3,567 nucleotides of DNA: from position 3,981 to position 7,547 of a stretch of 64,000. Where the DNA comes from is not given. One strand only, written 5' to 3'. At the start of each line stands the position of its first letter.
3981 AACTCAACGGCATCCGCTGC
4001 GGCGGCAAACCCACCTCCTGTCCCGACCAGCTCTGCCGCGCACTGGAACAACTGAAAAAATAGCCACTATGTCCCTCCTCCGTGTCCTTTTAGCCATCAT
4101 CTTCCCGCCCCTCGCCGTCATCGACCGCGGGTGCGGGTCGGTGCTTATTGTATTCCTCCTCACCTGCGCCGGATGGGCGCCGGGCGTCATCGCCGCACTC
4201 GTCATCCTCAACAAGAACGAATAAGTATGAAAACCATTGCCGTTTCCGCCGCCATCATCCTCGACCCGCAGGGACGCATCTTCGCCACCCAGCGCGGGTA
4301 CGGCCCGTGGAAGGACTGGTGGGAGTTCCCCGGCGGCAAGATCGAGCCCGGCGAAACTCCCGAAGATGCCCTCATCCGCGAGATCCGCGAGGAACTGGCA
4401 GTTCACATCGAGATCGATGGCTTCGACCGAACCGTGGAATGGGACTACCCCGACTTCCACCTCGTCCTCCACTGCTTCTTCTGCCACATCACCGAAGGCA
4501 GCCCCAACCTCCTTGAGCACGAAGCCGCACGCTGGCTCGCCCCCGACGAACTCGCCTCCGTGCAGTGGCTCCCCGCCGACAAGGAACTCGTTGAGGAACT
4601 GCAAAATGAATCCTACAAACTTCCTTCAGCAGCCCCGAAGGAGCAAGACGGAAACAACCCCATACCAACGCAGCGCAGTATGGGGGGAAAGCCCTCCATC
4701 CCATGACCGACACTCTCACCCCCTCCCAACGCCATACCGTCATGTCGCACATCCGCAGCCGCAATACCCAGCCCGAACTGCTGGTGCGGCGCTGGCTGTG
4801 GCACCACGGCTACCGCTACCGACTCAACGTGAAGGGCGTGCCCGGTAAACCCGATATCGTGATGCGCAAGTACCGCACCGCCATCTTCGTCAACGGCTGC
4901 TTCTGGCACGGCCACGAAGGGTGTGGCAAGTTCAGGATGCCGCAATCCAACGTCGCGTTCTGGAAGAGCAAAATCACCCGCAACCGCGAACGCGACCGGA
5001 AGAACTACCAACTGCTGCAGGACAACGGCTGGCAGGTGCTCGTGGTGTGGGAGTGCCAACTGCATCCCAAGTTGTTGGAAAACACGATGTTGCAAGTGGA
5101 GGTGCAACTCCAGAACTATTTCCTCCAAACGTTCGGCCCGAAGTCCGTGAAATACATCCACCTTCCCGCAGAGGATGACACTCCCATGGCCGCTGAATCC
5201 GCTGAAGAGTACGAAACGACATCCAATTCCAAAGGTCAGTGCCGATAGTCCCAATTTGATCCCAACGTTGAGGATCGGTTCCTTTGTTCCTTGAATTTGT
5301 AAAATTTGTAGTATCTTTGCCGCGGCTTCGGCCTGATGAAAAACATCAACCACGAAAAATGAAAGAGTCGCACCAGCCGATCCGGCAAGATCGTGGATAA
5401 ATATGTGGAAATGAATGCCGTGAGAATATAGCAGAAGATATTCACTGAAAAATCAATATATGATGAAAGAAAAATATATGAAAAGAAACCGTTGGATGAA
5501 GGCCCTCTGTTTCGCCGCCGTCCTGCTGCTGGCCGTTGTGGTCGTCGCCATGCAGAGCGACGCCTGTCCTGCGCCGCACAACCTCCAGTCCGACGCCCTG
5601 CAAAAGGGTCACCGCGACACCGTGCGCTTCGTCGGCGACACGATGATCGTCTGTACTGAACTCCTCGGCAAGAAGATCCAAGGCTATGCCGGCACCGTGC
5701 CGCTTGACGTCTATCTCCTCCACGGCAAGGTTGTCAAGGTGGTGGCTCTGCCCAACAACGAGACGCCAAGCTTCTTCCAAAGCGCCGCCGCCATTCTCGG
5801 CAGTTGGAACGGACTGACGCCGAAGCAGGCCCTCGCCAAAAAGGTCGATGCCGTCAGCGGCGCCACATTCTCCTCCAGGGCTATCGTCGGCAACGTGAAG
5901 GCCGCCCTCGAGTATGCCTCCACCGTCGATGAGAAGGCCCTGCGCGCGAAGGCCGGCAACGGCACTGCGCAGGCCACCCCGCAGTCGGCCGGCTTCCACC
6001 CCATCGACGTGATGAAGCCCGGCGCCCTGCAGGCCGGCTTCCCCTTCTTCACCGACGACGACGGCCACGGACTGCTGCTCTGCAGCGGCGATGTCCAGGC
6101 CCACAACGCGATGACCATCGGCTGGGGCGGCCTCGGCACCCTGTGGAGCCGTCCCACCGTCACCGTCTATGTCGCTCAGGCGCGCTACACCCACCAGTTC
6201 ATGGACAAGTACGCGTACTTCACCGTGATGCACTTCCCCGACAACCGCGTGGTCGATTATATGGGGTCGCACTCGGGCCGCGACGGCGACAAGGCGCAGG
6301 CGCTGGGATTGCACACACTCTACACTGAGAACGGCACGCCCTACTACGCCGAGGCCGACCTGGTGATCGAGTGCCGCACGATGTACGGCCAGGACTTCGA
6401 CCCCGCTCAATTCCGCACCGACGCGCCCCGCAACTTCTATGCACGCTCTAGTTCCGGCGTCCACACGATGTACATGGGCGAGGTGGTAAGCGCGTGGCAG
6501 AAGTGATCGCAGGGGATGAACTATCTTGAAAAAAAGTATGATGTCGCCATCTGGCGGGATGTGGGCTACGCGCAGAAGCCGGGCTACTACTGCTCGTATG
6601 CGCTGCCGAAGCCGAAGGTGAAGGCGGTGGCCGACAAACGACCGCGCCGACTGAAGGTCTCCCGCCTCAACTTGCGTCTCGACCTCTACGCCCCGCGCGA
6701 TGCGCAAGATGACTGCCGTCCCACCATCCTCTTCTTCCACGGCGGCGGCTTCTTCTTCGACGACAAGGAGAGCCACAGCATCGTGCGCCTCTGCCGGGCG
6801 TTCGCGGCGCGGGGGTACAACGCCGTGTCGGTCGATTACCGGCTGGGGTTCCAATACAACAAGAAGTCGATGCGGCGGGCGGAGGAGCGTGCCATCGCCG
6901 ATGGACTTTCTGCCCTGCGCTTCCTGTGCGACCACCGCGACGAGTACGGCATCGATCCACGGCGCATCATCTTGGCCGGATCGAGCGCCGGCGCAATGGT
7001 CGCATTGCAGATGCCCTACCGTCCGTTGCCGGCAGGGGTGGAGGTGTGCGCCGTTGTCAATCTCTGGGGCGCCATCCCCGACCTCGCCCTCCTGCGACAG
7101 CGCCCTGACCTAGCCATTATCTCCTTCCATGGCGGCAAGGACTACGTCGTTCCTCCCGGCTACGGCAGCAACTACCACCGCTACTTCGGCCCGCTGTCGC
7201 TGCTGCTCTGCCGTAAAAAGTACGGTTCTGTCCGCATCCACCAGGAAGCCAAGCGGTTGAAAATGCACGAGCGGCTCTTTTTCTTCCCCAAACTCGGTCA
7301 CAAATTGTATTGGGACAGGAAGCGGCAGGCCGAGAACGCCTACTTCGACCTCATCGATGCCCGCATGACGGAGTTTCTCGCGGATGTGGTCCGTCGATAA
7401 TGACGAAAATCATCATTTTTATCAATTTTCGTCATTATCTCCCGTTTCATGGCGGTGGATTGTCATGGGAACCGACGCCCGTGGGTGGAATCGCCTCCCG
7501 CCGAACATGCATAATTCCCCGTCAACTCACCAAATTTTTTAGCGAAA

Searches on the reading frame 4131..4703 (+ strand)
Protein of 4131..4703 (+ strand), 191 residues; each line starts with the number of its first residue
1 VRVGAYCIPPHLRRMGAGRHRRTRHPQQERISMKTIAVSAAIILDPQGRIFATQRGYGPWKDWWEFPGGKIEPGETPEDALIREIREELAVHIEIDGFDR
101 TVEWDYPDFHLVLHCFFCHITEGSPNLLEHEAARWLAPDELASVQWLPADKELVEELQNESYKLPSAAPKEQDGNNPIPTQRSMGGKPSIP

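Call 6: search_protein_families(library=pfam, proteins=[window:4131-4703:+], max_evalue=0.01)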
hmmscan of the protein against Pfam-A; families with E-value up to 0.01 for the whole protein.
window:4131-4703:+ (191 aa): 3 families
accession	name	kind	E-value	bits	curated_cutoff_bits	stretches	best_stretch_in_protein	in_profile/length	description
PF00293.34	NUDIX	-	4.7e-24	85.3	21.1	1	34-156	2-133/134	NUDIX domain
PF14815.12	NUDIX_4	-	1.9e-18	66.7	35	1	40-155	2-112/113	NUDIX domain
PF22327.2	Nudt16-like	-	0.00017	22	27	1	66-132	37-107/161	U8 snoRNA-decapping enzyme-like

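Call 33: search_protein_families(library=ncbifam, proteins=[window:4131-4703:+], max_evalue=0.001)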
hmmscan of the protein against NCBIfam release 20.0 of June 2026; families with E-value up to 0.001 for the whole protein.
window:4131-4703:+ (191 aa): 20 families
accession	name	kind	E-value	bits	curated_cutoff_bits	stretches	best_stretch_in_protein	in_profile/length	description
NF006530.0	PRK08999.1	equivalog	7.1e-30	104.1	245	1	32-159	2-130/315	Nudix family hydrolase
TIGR00586.1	mutt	equivalog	4.7e-26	91.3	97.9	1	33-158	2-128/129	8-oxo-dGTP diphosphatase MutT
NF008044.0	PRK10776.1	equivalog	4.2e-24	84.9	148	1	33-159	1-128/130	8-oxo-dGTP diphosphatase MutT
NF007834.0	PRK10546.1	equivalog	5.8e-22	78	156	1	33-156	1-124/135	pyrimidine (deoxy)nucleoside triphosphate diphosphatase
NF001936.0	PRK00714.1-3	equivalog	2.5e-08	34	118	1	40-108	11-83/155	RNA pyrophosphohydrolase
TIGR02705.1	nudix_YtkD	equivalog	1.8e-07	30.8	154.4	1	64-93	47-76/156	RNA deprotection pyrophosphohydrolase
NF041652.1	Nud_hyd_Dein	equivalog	3e-07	30.8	200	1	40-118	17-99/152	Nudix hydrolase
NF001937.0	PRK00714.1-4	equivalog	3.2e-07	30.1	139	1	41-93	13-62/161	RNA pyrophosphohydrolase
NF001938.0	PRK00714.1-5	equivalog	4.9e-07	29.3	116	1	41-104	18-86/172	RNA pyrophosphohydrolase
NF001935.0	PRK00714.1-2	equivalog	2.3e-06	27.2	259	1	61-104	30-74/183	RNA pyrophosphohydrolase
NF012016.0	PRK15472.1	equivalog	4.1e-06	26.6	95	1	53-96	24-65/141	nucleoside triphosphatase NudI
NF003785.0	PRK05379.1-1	equivalog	2.8e-05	23.5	418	1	36-97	204-263/347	bifunctional nicotinamide-nucleotide adenylyltransferase/Nudix hydroxylase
NF011963.0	PRK15434.1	subfamily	3.3e-05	23.7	146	1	35-97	15-78/159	GDP-mannose mannosyl hydrolase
NF006961.0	PRK09438.1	equivalog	4.3e-05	23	103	1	61-151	31-128/151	dihydroneopterin triphosphate diphosphatase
NF001934.0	PRK00714.1-1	equivalog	5.3e-05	22.7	241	1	42-92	14-61/176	RNA pyrophosphohydrolase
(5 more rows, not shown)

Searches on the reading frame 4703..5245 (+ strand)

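Call 6: search_protein_families(library=pfam, proteins=[window:4703-5245:+], max_evalue=0.01)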
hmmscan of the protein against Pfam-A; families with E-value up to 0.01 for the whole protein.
window:4703-5245:+ (181 aa): 1 family
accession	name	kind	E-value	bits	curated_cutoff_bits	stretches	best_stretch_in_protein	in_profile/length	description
PF03852.21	Vsr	-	2e-31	108.1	27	1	2-72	1-71/74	DNA mismatch endonuclease Vsr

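Call 33: search_protein_families(library=ncbifam, proteins=[window:4703-5245:+], max_evalue=0.001)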
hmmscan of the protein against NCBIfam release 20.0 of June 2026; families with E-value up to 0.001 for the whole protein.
window:4703-5245:+ (181 aa): 1 family
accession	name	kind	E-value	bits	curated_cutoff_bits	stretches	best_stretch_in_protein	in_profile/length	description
TIGR00632.1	vsr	subfamily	1.3e-44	151.3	97.85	1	1-119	1-119/119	DNA mismatch endonuclease Vsr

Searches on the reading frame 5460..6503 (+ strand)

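Call 6: search_protein_families(library=pfam, proteins=[window:5460-6503:+], max_evalue=0.01)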
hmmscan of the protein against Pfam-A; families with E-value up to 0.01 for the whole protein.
window:5460-6503:+ (348 aa): 3 families
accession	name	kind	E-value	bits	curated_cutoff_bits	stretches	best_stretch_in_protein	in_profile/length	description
PF04205.19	FMN_bind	-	2.8e-13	50.8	22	1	75-151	1-77/77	FMN-binding domain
PF01613.24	Flavin_Reduct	-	5.3e-11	43.3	27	1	208-347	12-133/153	Flavin reductase like domain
PF05739.25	SNARE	-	0.0026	18.2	26.8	1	4-29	28-53/53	SNARE domain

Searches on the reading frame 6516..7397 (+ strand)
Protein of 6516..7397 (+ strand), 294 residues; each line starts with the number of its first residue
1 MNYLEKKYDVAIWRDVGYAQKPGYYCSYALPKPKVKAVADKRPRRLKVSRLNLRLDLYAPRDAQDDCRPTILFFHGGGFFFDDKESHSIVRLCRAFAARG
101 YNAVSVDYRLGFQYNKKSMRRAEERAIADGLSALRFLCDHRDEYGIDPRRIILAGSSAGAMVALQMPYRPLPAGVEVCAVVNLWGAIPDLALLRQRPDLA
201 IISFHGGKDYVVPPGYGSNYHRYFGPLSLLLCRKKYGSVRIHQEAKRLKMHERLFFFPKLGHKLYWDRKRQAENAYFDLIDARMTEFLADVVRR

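Call 6: search_protein_families(library=pfam, proteins=[window:6516-7397:+], max_evalue=0.01)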
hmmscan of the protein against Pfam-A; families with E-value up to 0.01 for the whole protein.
window:6516-7397:+ (294 aa): 7 families
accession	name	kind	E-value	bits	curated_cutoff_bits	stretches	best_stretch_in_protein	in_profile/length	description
PF20434.5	BD-FAE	-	5e-19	69.1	26.8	1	55-164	1-104/215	BD-FAE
PF07859.19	Abhydrolase_3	-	4e-16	59.8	25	1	71-168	1-90/210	alpha/beta hydrolase fold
PF00135.34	COesterase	-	1.1e-12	48.2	27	1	41-164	80-198/515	Carboxylesterase family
PF12697.13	Abhydrolase_6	-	1.4e-09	39.3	26.3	1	71-201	1-116/217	Alpha/beta hydrolase family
PF02230.22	Abhydrolase_2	-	1.2e-07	32.2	23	1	121-224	77-182/217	Phospholipase/Carboxylesterase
PF12146.15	Hydrolase_4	-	0.0058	16.4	27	0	68-166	4-93/239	Serine aminopeptidase, S33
PF00326.27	Peptidase_S9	-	0.0085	16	22.6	0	96-165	10-80/213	Prolyl oligopeptidase family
